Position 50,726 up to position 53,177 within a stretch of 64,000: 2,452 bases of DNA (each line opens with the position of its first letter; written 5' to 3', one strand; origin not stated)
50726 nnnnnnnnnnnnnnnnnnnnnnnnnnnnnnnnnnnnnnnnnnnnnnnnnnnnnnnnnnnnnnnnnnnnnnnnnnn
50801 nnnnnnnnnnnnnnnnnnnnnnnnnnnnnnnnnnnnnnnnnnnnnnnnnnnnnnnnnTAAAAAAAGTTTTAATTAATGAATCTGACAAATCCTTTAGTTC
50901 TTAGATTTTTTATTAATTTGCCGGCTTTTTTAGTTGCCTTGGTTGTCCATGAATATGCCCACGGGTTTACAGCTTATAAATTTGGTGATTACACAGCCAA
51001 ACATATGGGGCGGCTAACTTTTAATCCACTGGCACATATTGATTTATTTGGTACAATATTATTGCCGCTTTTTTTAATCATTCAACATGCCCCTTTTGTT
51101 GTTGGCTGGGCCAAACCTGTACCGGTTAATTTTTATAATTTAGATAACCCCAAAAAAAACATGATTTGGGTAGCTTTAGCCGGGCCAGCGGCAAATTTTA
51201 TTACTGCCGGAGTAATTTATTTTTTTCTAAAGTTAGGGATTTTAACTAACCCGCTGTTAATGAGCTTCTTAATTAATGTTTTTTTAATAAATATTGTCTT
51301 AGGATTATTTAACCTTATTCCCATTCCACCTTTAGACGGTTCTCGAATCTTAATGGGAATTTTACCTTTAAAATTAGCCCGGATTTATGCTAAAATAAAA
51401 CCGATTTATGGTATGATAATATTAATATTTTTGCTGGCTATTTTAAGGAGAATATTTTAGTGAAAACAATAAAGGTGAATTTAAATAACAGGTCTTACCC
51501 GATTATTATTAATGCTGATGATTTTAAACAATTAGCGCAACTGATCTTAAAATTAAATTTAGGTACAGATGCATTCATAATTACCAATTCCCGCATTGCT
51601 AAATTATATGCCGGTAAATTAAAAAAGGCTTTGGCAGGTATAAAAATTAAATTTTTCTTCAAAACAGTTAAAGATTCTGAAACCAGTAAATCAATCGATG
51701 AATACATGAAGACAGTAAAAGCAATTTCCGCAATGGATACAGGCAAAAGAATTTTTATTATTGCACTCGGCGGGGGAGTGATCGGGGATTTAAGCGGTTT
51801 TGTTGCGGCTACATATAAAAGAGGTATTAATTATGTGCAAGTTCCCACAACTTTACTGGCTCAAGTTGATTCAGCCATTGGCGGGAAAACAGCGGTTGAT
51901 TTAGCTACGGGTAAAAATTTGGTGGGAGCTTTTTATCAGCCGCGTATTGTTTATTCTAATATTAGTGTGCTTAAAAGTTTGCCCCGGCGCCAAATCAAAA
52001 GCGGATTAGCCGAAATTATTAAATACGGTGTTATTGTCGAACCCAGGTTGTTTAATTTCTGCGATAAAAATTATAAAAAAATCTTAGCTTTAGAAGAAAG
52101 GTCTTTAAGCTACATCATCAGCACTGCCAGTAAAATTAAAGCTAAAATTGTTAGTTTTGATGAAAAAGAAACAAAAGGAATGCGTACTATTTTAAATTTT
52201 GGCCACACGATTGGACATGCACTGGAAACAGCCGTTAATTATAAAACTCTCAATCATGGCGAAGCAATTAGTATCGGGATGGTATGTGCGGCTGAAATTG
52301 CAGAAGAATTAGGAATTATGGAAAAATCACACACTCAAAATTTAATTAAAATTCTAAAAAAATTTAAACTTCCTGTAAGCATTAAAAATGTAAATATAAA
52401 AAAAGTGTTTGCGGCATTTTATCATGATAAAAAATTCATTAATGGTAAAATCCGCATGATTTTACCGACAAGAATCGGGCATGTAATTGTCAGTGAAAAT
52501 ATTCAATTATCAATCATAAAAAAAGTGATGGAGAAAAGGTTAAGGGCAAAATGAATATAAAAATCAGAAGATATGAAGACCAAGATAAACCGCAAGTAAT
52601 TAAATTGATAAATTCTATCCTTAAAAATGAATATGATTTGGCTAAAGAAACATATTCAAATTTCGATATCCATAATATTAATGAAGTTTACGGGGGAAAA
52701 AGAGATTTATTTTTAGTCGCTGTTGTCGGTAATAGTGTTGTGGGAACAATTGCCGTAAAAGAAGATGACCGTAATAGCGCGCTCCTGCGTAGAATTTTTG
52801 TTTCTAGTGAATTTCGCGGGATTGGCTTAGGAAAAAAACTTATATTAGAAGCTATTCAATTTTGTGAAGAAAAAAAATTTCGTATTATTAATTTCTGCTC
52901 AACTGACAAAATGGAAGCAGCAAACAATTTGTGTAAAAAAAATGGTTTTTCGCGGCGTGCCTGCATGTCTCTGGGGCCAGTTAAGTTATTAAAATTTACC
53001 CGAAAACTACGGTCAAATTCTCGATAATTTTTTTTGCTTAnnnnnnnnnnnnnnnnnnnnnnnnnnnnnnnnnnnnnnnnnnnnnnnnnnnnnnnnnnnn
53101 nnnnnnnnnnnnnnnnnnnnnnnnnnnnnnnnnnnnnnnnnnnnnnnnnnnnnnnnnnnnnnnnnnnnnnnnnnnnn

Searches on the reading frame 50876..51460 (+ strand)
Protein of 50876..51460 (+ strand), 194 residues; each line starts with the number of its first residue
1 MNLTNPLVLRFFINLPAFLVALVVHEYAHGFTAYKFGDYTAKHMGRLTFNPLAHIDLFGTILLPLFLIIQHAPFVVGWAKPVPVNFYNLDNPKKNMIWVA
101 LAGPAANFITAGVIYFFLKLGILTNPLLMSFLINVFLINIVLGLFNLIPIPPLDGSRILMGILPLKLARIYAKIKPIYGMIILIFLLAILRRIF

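Call 49: search_protein_families(library=pfam, max_evalue=0.00001, proteins=[window:50876-51460:+])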
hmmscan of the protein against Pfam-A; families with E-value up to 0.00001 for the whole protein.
window:50876-51460:+ (194 aa): 1 family
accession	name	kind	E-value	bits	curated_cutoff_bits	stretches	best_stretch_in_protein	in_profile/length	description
PF02163.28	Peptidase_M50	-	5.6e-16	59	27.2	2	129-188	160-220/221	Peptidase family M50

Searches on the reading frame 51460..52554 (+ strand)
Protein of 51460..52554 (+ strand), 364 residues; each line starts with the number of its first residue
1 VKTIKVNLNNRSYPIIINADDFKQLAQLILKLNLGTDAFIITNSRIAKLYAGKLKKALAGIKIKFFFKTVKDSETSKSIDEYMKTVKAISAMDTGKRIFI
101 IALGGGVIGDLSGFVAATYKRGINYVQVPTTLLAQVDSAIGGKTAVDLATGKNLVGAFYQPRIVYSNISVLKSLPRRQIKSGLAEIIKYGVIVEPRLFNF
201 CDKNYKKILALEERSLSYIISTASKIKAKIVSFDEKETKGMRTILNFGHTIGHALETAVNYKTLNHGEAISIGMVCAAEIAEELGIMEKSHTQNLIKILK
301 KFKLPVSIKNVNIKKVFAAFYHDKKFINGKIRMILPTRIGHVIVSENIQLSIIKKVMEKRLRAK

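Call 50: search_protein_families(library=pfam, max_evalue=0.00001, proteins=[window:51460-52554:+])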
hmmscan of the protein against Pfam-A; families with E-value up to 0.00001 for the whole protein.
window:51460-52554:+ (364 aa): 4 families
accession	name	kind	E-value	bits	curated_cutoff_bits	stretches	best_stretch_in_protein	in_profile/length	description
PF24621.2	DHQS_C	-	3.3e-47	160.5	27.6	1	182-325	1-143/144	3-dehydroquinate synthase C-terminal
PF01761.26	DHQ_synthase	-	4.9e-43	145.9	24.2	1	69-180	3-114/115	3-dehydroquinate synthase N-terminal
PF13685.12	Fe-ADH_2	-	3.9e-09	37.1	28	1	17-132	2-108/149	Iron-containing alcohol dehydrogenase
PF00465.25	Fe-ADH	-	5.2e-08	33.1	31.3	1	15-131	4-130/168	Iron-containing alcohol dehydrogenase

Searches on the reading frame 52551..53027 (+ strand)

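Call 50: search_protein_families(library=pfam, max_evalue=0.00001, proteins=[window:52551-53027:+])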
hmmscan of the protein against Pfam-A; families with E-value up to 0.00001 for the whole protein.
window:52551-53027:+ (158 aa): 4 families
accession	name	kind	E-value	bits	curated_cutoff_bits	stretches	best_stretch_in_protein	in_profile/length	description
PF00583.31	Acetyltransf_1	-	3.2e-13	50.4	20.7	1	38-133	16-116/116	Acetyltransferase (GNAT) family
PF13508.13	Acetyltransf_7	-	4.2e-12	46.7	27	1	52-134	3-83/84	Acetyltransferase (GNAT) domain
PF13673.13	Acetyltransf_10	-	7.5e-11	42.6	23.6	1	41-134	20-108/128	Acetyltransferase (GNAT) domain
PF14542.12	Acetyltransf_CG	-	1.4e-06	28.7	30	1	61-117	9-65/80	GCN5-related N-acetyl-transferase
